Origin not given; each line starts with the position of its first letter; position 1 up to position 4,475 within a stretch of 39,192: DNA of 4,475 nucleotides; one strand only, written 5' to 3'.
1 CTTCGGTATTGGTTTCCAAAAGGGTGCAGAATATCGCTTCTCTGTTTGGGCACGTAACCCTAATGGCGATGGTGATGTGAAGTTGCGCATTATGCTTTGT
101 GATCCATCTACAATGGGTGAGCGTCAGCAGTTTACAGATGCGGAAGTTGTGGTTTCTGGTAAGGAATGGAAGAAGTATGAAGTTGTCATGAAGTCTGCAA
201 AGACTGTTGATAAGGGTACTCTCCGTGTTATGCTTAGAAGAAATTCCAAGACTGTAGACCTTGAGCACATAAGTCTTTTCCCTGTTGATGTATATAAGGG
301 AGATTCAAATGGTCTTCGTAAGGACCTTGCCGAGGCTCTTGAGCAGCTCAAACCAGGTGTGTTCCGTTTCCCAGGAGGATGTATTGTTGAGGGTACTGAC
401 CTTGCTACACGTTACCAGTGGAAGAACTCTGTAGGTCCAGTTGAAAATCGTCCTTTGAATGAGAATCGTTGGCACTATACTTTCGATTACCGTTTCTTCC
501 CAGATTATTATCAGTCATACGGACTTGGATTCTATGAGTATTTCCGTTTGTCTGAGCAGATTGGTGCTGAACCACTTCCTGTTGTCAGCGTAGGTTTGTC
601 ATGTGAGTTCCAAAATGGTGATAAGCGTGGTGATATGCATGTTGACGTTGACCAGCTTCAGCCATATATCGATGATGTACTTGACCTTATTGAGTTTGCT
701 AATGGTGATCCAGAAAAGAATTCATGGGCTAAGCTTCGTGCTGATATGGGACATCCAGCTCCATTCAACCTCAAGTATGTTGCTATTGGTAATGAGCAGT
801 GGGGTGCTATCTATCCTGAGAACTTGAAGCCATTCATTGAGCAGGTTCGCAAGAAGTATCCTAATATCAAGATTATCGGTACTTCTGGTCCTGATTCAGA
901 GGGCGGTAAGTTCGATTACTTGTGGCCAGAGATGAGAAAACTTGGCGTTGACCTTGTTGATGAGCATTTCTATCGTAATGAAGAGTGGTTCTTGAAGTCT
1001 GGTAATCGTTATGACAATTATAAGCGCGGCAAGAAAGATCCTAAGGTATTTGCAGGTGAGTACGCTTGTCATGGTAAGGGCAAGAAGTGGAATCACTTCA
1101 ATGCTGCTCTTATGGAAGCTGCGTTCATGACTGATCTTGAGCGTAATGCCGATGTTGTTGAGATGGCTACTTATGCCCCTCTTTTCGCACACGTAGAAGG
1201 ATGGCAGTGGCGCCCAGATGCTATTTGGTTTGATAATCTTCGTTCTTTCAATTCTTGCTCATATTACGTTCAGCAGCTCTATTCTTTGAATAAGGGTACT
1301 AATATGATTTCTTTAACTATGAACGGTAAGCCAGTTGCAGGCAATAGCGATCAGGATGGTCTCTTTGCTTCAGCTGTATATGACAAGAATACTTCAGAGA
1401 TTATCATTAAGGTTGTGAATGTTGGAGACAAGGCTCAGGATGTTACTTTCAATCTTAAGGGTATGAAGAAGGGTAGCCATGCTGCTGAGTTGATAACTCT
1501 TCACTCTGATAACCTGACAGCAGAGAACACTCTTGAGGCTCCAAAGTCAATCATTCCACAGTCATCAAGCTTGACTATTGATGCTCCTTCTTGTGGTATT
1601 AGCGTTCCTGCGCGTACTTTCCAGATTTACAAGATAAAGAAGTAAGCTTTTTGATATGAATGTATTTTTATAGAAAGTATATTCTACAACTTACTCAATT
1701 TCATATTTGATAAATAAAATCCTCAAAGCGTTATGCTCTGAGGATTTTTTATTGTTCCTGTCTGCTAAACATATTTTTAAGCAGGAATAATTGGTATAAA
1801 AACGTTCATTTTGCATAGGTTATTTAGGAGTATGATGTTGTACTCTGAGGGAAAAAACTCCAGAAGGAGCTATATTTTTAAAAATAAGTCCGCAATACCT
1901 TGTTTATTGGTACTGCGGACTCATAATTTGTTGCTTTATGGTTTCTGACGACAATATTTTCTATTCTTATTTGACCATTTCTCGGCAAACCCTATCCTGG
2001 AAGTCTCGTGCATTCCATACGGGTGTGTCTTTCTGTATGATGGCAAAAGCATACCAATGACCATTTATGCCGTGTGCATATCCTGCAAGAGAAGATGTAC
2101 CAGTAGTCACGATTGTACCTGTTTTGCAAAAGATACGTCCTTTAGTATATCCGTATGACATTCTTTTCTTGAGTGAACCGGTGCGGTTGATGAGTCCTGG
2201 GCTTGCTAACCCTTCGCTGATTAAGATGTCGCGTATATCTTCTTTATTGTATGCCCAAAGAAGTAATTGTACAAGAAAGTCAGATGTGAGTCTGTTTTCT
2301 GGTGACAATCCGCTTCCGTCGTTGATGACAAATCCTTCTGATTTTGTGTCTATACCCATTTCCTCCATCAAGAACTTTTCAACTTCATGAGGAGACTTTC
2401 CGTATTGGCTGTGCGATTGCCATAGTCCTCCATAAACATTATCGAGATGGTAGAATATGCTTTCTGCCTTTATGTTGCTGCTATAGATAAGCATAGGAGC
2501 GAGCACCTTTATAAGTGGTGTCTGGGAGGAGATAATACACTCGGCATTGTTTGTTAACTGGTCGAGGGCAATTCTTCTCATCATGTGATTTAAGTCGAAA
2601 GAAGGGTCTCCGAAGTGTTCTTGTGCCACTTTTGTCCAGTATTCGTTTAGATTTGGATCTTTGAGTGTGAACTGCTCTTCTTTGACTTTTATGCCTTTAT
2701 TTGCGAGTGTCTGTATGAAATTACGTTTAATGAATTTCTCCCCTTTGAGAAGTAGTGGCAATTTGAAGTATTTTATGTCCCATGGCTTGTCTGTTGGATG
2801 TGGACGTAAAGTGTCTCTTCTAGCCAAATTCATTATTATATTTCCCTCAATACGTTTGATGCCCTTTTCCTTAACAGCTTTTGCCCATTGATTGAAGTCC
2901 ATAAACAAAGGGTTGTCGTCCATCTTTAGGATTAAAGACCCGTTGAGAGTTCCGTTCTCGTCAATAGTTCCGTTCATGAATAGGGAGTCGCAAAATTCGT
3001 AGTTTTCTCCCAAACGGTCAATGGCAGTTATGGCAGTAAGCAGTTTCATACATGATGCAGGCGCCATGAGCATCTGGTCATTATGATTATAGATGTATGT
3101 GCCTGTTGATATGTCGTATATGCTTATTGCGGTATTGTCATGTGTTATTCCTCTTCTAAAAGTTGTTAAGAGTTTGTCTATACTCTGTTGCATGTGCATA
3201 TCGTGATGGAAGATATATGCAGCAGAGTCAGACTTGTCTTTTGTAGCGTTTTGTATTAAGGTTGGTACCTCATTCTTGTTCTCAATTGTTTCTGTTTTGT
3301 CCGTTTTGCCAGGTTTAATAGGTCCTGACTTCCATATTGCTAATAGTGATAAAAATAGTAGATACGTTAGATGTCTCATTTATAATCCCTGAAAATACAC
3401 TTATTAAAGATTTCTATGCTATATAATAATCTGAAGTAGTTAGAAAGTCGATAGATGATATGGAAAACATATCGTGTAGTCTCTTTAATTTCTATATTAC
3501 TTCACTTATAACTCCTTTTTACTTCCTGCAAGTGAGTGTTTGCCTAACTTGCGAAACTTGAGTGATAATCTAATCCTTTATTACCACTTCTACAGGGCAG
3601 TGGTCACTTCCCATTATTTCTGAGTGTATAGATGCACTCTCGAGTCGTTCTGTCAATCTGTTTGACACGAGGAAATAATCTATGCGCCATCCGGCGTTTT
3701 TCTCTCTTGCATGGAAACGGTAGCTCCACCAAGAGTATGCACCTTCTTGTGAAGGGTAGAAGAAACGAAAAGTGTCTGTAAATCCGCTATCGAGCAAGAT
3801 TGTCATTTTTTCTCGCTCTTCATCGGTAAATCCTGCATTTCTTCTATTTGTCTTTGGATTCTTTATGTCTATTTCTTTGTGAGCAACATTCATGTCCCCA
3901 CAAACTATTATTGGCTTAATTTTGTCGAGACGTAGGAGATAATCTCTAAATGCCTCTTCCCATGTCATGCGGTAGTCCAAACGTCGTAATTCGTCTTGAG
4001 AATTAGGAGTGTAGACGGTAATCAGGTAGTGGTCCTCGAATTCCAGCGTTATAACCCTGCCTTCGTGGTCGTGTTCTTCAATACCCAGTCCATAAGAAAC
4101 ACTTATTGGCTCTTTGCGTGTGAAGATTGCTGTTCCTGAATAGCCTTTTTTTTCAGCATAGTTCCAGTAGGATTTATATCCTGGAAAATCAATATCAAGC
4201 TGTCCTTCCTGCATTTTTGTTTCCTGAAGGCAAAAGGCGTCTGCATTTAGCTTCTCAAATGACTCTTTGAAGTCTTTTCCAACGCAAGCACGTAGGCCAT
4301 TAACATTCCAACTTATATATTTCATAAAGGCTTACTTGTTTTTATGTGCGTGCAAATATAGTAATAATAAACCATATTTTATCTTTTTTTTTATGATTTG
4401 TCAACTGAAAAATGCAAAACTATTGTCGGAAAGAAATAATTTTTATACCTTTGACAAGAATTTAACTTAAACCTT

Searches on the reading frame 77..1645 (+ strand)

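Call 12: search_protein_families(library=pfam, proteins=[window:77-1645:+])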
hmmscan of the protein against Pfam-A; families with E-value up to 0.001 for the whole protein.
window:77-1645:+ (522 aa): 2 families
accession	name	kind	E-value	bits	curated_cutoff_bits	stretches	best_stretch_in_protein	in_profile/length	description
PF22848.2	ASD1_dom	-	6.3e-64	216.2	22.2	1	88-330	3-239/239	Alpha-L-arabinofuranosidase 1 domain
PF06964.18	Alpha-L-AF_C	-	3.3e-31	109.2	27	1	327-511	1-162/165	Alpha-L-arabinofuranosidase C-terminal domain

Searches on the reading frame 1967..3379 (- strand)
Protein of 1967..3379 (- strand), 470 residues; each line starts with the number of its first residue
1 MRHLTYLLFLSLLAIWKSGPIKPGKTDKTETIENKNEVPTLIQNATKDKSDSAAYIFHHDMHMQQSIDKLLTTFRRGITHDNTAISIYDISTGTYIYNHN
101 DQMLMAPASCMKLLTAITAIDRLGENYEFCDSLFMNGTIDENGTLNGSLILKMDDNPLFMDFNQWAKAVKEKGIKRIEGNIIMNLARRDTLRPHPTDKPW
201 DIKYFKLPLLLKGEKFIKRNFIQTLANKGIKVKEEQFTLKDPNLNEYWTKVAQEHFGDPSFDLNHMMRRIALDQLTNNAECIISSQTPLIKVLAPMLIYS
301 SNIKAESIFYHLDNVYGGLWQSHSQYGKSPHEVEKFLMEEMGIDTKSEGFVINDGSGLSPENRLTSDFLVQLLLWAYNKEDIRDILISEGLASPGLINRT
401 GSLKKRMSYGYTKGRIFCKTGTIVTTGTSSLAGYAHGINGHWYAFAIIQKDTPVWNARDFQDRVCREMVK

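Call 12: search_protein_families(library=pfam, proteins=[window:1967-3379:-])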
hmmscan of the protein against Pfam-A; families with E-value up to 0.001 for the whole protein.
window:1967-3379:- (470 aa): 1 family
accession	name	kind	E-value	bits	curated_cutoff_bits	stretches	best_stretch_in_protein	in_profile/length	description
PF02113.21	Peptidase_S13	-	2.3e-45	155.6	22.8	2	283-452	267-425/444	D-Ala-D-Ala carboxypeptidase 3 (S13) family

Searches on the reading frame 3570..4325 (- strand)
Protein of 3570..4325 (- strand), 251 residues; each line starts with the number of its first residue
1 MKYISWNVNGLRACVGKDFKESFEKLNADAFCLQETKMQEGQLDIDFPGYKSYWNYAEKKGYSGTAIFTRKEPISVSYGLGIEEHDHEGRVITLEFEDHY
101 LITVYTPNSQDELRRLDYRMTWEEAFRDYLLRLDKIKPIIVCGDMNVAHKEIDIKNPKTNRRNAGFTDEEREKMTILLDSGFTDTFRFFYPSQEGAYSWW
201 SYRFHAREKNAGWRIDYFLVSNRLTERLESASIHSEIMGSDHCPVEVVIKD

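Call 12: search_protein_families(library=pfam, proteins=[window:3570-4325:-])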
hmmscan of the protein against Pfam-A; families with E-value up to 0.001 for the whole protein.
window:3570-4325:- (251 aa): 2 families
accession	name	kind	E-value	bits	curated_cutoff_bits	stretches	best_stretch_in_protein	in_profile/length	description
PF03372.29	Exo_endo_phos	-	1.9e-33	116.4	24.5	1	4-242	1-225/225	Endonuclease/Exonuclease/phosphatase family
PF14529.12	Exo_endo_phos_2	-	2.4e-06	27.8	27.4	0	101-154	3-48/117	Endonuclease-reverse transcriptase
